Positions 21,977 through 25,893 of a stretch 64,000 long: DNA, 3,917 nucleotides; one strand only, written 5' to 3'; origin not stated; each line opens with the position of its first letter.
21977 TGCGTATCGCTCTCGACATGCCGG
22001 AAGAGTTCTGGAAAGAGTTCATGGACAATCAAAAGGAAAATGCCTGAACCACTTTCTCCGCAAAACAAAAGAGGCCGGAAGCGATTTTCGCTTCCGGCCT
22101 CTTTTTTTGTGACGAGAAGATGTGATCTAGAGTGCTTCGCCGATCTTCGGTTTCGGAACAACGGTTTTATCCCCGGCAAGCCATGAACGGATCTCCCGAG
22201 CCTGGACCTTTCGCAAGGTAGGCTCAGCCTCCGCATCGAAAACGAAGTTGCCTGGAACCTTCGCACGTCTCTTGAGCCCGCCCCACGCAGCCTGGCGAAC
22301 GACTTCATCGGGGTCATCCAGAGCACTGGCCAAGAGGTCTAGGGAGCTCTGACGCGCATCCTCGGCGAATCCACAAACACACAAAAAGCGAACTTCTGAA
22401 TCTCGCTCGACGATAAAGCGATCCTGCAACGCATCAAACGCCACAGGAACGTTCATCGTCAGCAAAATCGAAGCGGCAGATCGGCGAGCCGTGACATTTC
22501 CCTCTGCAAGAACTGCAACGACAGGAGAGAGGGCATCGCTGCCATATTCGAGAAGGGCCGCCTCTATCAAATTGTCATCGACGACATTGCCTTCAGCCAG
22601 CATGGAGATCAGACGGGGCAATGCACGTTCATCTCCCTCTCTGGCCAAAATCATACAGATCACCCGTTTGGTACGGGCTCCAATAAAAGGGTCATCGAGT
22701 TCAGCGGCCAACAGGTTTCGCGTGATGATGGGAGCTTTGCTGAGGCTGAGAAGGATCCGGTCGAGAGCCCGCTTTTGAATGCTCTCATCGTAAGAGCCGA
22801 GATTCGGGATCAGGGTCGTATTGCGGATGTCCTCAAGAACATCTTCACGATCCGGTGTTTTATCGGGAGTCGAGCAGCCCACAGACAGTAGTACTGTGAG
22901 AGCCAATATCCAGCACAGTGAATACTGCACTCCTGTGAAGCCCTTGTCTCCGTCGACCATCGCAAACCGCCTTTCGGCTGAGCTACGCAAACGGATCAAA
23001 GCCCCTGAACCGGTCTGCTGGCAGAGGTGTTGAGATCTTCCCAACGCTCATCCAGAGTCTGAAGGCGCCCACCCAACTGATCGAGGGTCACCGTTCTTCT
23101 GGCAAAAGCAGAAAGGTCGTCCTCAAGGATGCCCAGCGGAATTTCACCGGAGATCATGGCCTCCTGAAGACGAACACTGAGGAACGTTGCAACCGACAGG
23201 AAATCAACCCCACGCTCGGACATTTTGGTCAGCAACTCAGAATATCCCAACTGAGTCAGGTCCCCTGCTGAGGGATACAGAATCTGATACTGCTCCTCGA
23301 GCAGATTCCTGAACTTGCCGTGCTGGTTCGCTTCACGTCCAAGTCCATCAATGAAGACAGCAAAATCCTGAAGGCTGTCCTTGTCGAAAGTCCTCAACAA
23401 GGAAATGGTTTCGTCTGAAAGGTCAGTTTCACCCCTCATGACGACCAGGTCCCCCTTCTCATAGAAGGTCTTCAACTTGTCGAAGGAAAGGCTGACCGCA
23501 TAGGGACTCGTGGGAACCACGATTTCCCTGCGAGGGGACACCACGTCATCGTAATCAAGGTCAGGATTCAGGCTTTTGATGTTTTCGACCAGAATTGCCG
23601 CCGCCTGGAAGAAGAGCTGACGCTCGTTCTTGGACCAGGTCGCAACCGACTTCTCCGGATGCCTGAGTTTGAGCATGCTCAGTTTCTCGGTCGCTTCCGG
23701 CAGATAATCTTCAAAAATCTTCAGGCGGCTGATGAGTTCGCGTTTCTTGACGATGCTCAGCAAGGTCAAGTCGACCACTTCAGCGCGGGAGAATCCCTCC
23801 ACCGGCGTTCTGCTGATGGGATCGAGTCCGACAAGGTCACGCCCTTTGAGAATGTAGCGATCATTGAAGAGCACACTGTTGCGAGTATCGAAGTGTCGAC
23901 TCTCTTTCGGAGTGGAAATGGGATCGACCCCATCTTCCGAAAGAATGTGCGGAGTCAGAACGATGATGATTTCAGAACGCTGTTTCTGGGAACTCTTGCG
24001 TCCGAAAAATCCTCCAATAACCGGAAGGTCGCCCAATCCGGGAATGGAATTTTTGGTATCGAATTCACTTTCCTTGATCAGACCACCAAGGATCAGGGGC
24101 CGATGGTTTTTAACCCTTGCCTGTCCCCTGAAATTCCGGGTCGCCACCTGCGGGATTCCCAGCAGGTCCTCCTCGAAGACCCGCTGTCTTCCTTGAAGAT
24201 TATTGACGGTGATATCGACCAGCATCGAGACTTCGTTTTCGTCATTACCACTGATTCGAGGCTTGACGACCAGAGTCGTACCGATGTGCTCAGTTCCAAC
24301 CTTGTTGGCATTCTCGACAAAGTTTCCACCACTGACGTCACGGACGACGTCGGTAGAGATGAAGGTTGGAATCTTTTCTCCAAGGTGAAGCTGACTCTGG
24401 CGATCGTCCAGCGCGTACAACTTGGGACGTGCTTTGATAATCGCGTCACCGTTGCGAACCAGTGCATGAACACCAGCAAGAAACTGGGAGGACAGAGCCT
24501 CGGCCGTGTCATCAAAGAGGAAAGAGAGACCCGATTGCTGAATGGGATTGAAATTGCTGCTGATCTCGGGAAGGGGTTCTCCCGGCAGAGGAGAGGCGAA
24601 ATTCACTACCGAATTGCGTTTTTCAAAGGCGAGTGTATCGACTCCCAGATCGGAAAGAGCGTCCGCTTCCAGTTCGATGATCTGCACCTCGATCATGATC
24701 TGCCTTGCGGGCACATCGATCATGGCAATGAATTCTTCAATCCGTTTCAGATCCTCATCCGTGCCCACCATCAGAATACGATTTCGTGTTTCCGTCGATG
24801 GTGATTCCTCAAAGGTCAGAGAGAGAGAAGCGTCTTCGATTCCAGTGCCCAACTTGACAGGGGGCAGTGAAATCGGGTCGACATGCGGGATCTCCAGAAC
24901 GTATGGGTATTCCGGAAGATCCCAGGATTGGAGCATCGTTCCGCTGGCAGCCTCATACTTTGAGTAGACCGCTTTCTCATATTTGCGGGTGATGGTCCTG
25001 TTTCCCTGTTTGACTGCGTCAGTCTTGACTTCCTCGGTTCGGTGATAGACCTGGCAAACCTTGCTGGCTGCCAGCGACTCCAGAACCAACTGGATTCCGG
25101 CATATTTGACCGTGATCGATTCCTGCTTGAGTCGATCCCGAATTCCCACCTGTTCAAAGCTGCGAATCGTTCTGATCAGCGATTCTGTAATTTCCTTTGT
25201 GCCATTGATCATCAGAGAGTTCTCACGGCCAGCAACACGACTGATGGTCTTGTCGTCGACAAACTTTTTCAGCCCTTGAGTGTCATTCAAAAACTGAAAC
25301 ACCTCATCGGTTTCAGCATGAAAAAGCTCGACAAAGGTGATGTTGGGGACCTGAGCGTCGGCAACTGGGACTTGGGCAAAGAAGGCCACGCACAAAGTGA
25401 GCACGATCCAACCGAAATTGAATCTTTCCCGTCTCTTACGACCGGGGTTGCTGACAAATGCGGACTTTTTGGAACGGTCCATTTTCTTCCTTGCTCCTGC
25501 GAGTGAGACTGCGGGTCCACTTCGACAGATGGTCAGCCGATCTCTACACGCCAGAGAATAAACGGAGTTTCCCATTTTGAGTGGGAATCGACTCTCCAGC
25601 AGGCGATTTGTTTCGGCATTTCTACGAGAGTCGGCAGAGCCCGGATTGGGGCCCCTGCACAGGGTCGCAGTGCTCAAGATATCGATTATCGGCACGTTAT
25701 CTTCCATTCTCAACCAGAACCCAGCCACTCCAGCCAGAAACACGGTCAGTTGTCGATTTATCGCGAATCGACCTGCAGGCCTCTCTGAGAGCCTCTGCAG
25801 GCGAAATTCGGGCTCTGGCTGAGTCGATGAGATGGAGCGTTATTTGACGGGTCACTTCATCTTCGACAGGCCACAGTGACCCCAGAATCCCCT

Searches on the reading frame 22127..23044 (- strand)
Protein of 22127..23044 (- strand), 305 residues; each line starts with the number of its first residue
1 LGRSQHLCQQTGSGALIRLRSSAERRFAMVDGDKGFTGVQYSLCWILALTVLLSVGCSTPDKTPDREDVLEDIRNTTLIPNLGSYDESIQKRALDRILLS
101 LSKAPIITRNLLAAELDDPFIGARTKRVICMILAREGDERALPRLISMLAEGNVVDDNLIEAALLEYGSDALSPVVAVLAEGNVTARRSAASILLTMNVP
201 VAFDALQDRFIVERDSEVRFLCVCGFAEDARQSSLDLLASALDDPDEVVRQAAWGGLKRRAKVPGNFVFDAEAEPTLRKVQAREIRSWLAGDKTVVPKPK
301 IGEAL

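Call 86: search_protein_families(library=pfam, proteins=[window:22127-23044:-], max_evalue=0.001)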
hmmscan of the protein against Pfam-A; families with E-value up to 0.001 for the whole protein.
window:22127-23044:- (305 aa): 1 family
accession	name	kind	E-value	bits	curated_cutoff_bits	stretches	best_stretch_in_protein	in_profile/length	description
PF13646.12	HEAT_2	-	1.2e-08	35.5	27.7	0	215-260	13-58/88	HEAT repeats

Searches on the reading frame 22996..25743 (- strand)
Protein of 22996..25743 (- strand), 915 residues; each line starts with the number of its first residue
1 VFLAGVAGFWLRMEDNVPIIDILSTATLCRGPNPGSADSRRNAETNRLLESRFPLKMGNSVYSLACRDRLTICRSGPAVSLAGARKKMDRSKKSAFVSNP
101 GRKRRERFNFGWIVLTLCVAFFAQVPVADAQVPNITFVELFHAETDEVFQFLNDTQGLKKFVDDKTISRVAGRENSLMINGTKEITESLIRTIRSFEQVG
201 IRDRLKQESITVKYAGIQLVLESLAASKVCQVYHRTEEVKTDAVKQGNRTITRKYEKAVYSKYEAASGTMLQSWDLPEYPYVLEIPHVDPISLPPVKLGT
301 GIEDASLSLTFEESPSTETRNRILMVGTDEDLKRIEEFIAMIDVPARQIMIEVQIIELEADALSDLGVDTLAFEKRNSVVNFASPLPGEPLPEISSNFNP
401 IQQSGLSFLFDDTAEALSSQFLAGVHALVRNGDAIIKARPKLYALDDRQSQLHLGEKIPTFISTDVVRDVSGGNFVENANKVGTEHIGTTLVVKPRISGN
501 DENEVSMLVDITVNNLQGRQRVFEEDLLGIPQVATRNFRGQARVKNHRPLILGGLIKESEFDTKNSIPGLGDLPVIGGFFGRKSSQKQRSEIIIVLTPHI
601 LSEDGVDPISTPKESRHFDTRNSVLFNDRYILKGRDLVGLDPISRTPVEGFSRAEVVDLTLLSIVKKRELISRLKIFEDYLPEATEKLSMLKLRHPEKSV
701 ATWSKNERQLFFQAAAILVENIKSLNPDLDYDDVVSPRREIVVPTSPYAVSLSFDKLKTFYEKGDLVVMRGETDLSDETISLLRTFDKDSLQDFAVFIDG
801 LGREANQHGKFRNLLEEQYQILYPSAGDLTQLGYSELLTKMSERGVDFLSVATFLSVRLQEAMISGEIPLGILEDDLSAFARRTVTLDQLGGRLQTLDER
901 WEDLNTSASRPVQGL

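Call 73: search_protein_families(library=pfam, proteins=[window:22996-25743:-], max_evalue=0.00001)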
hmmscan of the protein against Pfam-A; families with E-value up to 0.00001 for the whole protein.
window:22996-25743:- (915 aa): 2 families
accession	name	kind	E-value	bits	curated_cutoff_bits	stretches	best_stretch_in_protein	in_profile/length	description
PF00263.26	Secretin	-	8.3e-35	120.3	27.5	1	427-601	1-168/169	Bacterial type II and III secretion system protein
PF03958.22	Secretin_N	-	1.7e-07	31.7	28.2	0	319-348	40-69/69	Bacterial type II/III secretion system short domain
